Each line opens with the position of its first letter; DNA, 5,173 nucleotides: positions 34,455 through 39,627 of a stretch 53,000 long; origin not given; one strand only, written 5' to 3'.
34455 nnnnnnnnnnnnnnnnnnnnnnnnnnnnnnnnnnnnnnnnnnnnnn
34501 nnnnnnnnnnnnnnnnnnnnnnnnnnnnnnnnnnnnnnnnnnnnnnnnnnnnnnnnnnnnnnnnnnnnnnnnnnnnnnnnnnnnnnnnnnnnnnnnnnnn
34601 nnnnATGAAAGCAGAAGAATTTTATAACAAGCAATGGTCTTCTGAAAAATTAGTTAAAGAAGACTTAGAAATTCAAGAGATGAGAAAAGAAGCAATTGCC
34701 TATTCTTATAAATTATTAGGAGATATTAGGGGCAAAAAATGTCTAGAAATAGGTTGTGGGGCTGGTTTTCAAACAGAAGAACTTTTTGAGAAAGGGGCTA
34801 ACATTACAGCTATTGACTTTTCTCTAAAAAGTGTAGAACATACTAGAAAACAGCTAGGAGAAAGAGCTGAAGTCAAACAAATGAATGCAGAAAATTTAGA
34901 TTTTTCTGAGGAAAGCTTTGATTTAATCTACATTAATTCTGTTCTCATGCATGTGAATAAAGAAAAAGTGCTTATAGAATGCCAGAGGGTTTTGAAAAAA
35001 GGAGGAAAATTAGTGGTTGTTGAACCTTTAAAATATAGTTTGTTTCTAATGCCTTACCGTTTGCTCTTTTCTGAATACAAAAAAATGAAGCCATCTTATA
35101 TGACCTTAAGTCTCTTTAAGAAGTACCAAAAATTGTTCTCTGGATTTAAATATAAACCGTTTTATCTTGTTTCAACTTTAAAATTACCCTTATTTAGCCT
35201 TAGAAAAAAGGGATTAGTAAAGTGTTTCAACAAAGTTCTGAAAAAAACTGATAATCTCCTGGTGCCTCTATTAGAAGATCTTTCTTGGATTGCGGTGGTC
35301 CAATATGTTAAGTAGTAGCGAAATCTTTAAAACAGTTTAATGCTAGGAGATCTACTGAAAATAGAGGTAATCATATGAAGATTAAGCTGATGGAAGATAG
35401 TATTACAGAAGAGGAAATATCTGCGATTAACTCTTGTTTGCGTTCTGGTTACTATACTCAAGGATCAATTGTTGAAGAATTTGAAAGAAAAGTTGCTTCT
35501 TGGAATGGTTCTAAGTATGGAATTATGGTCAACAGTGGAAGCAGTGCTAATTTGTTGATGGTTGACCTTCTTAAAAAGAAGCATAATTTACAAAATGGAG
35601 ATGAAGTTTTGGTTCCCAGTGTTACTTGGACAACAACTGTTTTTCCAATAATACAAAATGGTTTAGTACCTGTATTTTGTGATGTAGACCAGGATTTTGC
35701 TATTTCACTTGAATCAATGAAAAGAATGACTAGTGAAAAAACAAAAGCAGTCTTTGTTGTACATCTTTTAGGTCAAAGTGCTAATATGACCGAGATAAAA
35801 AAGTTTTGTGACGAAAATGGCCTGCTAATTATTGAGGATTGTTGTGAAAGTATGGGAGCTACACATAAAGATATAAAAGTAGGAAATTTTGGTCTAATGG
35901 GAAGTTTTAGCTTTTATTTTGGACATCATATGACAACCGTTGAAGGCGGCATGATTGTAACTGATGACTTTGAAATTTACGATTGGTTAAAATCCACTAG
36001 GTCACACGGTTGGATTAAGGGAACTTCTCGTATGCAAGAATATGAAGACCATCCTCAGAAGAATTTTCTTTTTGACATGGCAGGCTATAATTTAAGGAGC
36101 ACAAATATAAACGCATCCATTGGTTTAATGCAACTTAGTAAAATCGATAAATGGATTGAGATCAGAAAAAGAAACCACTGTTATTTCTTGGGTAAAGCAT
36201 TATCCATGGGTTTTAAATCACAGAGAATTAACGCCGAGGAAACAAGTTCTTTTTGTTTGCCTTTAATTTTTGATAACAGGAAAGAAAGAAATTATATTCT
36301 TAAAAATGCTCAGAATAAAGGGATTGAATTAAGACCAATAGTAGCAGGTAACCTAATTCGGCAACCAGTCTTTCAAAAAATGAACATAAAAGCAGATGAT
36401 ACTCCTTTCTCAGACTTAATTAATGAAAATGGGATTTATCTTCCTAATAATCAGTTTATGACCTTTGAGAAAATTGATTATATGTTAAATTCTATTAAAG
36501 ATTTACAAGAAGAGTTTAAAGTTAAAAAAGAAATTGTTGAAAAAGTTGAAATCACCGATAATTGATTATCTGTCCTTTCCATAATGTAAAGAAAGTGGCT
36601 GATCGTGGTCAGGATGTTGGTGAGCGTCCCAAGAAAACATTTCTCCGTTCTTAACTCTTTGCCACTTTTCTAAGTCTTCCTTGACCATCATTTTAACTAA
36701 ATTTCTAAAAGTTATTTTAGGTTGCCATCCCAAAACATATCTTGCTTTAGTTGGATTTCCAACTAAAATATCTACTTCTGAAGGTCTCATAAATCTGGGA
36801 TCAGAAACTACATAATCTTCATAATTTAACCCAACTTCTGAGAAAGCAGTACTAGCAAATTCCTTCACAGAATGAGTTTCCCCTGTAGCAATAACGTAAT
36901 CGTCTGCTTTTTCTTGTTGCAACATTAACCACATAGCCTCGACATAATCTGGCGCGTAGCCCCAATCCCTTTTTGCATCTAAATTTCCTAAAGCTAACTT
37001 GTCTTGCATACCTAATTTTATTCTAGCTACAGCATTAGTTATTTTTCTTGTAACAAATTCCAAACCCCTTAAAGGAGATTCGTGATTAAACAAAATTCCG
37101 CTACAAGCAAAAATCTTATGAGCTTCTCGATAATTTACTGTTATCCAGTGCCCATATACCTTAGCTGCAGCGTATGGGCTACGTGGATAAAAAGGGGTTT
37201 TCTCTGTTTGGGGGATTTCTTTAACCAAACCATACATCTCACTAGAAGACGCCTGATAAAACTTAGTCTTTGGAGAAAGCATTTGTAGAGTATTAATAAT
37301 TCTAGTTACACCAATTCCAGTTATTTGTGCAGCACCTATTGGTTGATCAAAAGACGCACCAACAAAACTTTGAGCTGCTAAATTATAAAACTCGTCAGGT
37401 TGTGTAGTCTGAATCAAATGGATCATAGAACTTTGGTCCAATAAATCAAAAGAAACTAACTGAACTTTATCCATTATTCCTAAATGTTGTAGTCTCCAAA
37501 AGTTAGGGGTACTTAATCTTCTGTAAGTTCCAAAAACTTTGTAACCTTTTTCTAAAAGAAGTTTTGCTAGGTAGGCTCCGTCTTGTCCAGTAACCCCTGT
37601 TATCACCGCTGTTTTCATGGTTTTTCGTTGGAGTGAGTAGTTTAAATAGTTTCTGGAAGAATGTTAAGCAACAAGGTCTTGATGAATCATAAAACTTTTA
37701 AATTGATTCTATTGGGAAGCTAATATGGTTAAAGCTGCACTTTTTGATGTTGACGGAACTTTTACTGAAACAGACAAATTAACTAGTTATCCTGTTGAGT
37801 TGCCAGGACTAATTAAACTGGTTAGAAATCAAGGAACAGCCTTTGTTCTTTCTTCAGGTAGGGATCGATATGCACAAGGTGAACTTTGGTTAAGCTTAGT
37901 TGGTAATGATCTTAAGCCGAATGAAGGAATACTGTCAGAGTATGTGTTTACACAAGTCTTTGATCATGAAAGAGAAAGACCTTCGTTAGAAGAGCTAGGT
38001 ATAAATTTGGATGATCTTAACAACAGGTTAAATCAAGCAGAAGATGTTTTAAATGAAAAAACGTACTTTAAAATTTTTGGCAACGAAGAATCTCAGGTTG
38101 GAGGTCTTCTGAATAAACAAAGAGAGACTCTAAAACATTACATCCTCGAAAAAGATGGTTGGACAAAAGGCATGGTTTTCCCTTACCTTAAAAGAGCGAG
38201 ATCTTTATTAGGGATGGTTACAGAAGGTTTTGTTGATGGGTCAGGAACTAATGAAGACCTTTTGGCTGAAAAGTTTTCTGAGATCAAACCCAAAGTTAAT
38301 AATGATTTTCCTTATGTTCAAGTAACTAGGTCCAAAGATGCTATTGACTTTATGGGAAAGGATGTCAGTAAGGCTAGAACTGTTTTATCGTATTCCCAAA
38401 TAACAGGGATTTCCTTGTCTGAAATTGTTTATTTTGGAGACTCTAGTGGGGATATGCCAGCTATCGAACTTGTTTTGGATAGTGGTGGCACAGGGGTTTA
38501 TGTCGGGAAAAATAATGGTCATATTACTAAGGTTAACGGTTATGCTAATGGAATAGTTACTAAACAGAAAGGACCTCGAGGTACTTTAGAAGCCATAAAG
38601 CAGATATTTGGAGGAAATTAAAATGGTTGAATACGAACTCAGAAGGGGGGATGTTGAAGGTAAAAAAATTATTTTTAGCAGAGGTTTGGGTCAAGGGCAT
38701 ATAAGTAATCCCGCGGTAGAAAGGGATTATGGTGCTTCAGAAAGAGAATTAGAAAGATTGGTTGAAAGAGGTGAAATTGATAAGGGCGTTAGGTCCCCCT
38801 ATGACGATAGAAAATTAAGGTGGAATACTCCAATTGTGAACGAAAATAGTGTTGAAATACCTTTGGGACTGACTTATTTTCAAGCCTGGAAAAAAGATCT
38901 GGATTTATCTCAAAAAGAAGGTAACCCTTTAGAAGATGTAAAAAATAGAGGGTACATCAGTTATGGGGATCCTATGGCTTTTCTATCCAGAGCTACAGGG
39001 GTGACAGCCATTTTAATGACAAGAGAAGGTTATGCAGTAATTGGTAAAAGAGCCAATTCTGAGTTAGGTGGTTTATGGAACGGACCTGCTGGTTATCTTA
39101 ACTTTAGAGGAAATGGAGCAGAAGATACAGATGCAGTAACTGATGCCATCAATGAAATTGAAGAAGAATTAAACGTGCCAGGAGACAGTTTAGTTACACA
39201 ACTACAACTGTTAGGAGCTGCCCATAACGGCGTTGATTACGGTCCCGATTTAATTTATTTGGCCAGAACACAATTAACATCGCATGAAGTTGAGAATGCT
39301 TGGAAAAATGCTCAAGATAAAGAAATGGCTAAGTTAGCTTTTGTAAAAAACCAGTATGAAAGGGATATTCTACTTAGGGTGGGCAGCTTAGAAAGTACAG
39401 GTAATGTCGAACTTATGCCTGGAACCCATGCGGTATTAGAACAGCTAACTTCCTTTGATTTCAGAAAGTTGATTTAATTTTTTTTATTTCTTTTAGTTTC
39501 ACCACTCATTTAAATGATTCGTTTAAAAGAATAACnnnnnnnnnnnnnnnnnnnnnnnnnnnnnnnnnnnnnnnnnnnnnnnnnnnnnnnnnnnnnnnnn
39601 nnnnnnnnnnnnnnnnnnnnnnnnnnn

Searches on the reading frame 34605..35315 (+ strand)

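Call 9: search_protein_families(library=pfam, proteins=[window:34605-35315:+], max_evalue=0.001)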
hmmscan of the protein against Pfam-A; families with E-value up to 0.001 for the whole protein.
window:34605-35315:+ (236 aa): 15 families
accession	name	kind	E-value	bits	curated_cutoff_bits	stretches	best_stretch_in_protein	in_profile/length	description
PF08241.18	Methyltransf_11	-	3e-24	85.9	21.2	1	47-138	1-95/95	Methyltransferase domain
PF13649.12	Methyltransf_25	-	8.1e-20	71.8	27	1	47-134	2-97/97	Methyltransferase domain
PF08242.18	Methyltransf_12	-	1.7e-16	61.1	30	1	47-136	1-98/98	Methyltransferase domain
PF13847.12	Methyltransf_31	-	1.8e-16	60.5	27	1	43-142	4-113/145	Methyltransferase domain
PF01209.24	Ubie_methyltran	-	9.1e-13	48.5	20.1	1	35-160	40-171/233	ubiE/COQ5 methyltransferase family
PF13489.12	Methyltransf_23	-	7.7e-12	45.7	27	1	29-146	7-124/164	Methyltransferase domain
PF05401.17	NodS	-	2e-06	28.2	24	1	40-121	41-123/201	Nodulation protein S (NodS)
PF05175.20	MTS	-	4.8e-06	26.8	23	1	42-140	31-140/170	Methyltransferase small domain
PF02353.26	CMAS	-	1.3e-05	25.1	27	1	18-137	38-163/273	Mycolic acid cyclopropane synthetase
PF08003.17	Methyltransf_9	-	2e-05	24.2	23.8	1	37-138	110-217/315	Protein of unknown function (DUF1698)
PF03848.20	TehB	-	2.7e-05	24.1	20.4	1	41-142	29-136/193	Tellurite resistance protein TehB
PF03141.22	Methyltransf_29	-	5.2e-05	22.5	23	1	43-139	118-218/506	Putative S-adenosyl-L-methionine-dependent methyltransferase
PF00398.26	RrnaAD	-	6.6e-05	22.6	24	1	44-106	32-94/263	Ribosomal RNA adenine dimethylase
PF20922.3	Anamorsin_N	-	0.00011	22.4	27.1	1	77-143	21-92/163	Anamorsin, N-terminal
PF00891.24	Methyltransf_2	-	0.00059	19.7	22.3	1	45-142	65-168/210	O-methyltransferase domain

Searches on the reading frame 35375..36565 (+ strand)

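Call 8: search_protein_families(library=pfam, proteins=[window:35375-36565:+], max_evalue=0.001)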
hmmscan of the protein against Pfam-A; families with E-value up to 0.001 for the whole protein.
window:35375-36565:+ (396 aa): 4 families
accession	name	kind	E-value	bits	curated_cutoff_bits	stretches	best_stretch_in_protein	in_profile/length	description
PF01041.23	DegT_DnrJ_EryC1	-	1e-80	272.1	19.8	1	9-374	2-359/360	DegT/DnrJ/EryC1/StrS aminotransferase family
PF01053.26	Cys_Met_Meta_PP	-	1.6e-06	27.3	27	1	33-206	54-223/381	Cys/Met metabolism PLP-dependent enzyme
PF00266.25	Aminotran_5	-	6.9e-06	25.7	21.5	1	31-173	43-191/371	Aminotransferase class-V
PF01212.27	Beta_elim_lyase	-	0.0007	19.4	27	0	27-160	28-173/288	Beta-eliminating lyase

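Call 28: search_protein_families(library=ncbifam, proteins=[window:35375-36565:+], max_evalue=0.00001)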
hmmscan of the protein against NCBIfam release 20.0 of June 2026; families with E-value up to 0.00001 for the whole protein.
window:35375-36565:+ (396 aa): 9 families
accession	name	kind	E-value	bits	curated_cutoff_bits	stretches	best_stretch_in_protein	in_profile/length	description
NF011936.0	PRK15407.1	equivalog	1.2e-74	251.6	423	1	10-379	44-437/440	lipopolysaccharide biosynthesis protein RfbH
TIGR03588.1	PseC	equivalog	1.9e-61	208.1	423.5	1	7-375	6-377/380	UDP-4-amino-4,6-dideoxy-N-acetyl-beta-L-altrosamine transaminase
TIGR04181.1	NHT_00031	hypoth_equivalog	6.4e-55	186.5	420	1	3-357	1-357/359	LegC family aminotransferase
NF008658.2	PRK11658.1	equivalog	2.3e-43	148.3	631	1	7-267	9-263/379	UDP-4-amino-4-deoxy-L-arabinose aminotransferase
NF008687.0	PRK11706.1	equivalog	4.6e-33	114.5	375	1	3-375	2-371/375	dTDP-4-amino-4,6-dideoxygalactose transaminase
TIGR04427.1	PLP_DesI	equivalog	1.4e-30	106.7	650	1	28-270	49-272/390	dTDP-4-dehydro-6-deoxyglucose aminotransferase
TIGR02379.1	ECA_wecE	subfamily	5.6e-23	81.3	434.85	1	11-264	10-257/376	dTDP-4-amino-4,6-dideoxy-D-glucose transaminase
TIGR01979.1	sufS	subfamily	3.6e-07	29.4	475.1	1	33-191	64-227/403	SufS family cysteine desulfurase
TIGR01326.1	OAH_OAS_sulfhy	subfamily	6e-06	25.2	495.1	1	34-205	60-225/418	O-acetylhomoserine aminocarboxypropyltransferase/cysteine synthase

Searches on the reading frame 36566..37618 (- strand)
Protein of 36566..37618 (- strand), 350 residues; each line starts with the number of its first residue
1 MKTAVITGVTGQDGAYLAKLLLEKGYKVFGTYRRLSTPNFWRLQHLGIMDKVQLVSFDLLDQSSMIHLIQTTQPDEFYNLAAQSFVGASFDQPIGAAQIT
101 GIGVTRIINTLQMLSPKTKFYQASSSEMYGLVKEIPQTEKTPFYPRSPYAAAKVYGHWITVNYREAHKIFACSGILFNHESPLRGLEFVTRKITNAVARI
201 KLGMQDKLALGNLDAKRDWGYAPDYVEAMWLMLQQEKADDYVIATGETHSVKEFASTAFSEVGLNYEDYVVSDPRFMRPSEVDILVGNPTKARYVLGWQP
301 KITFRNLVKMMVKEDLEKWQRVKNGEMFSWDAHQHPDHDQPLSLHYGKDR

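Call 8: search_protein_families(library=pfam, proteins=[window:36566-37618:-], max_evalue=0.001)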
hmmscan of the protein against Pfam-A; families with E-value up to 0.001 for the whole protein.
window:36566-37618:- (350 aa): 4 families
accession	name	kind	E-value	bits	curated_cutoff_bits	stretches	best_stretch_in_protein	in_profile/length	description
PF16363.11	GDP_Man_Dehyd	-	6.2e-130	433.9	27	1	6-311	2-332/332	GDP-mannose 4,6 dehydratase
PF01370.27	Epimerase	-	1.8e-67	227.7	20.9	1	5-244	2-240/240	NAD dependent epimerase/dehydratase family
PF04321.23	RmlD_sub_bind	-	9.6e-07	28.6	27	1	4-178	3-154/287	RmlD substrate binding domain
PF05368.20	NmrA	-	0.00093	19.3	27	0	2-72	3-70/298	NmrA-like family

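Call 28: search_protein_families(library=ncbifam, proteins=[window:36566-37618:-], max_evalue=0.00001)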
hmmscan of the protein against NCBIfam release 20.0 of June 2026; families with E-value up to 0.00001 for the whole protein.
window:36566-37618:- (350 aa): 8 families
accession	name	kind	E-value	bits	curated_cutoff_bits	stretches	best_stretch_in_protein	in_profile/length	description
TIGR01472.1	gmd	equivalog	4.7e-130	433.7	415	1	2-318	1-341/342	GDP-mannose 4,6-dehydratase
TIGR01181.1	dTDP_gluc_dehyt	equivalog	4e-25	88.6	365.1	1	5-313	3-309/321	dTDP-glucose 4,6-dehydratase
TIGR04180.1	EDH_00030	hypoth_equivalog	1e-24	87.2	475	1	5-302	2-296/297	NAD-dependent 4,6-dehydratase LegB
TIGR01179.1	galE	equivalog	2.7e-20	72.5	262.3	1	5-172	3-168/332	UDP-glucose 4-epimerase GalE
TIGR02622.1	CDP_4_6_dhtase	equivalog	3.9e-17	62.4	278.45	1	2-165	5-170/352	CDP-glucose 4,6-dehydratase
NF007582.0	PRK10217.1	equivalog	7.3e-11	41.7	698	1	1-243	1-251/355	dTDP-glucose 4,6-dehydratase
NF007490.0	PRK10084.1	subfamily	9.3e-08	31.4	649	1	45-330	45-352/361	dTDP-glucose 4,6-dehydratase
NF043036.1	ErythonDh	equivalog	4.6e-06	26.1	325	1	4-163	3-163/321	D-erythronate dehydrogenase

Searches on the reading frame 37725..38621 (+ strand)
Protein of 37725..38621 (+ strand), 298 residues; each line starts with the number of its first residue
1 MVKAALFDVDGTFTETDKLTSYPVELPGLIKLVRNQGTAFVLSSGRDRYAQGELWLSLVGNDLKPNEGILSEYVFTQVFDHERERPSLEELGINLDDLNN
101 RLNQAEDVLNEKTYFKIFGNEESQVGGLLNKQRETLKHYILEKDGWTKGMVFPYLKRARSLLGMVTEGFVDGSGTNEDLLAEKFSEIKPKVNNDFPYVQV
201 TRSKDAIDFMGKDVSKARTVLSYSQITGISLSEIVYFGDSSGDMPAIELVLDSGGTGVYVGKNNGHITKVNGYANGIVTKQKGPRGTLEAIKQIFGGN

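Call 8: search_protein_families(library=pfam, proteins=[window:37725-38621:+], max_evalue=0.001)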
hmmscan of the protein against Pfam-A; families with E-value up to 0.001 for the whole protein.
window:37725-38621:+ (298 aa): 1 family
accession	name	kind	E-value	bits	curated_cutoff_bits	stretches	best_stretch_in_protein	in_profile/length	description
PF08282.18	Hydrolase_3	-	9.7e-13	48.9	20.9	1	182-268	152-236/255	haloacid dehalogenase-like hydrolase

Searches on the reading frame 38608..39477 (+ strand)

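Call 8: search_protein_families(library=pfam, proteins=[window:38608-39477:+], max_evalue=0.001)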
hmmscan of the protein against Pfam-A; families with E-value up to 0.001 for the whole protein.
window:38608-39477:+ (289 aa): 0 families

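Call 68: search_protein_families(library=pfam, proteins=[window:38608-39477:+], max_evalue=1)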
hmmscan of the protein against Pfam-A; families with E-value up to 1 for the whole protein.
window:38608-39477:+ (289 aa): 1 family
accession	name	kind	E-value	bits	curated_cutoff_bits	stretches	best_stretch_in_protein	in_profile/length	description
PF00293.34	NUDIX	-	0.13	12.7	21.1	1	129-242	3-109/134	NUDIX domain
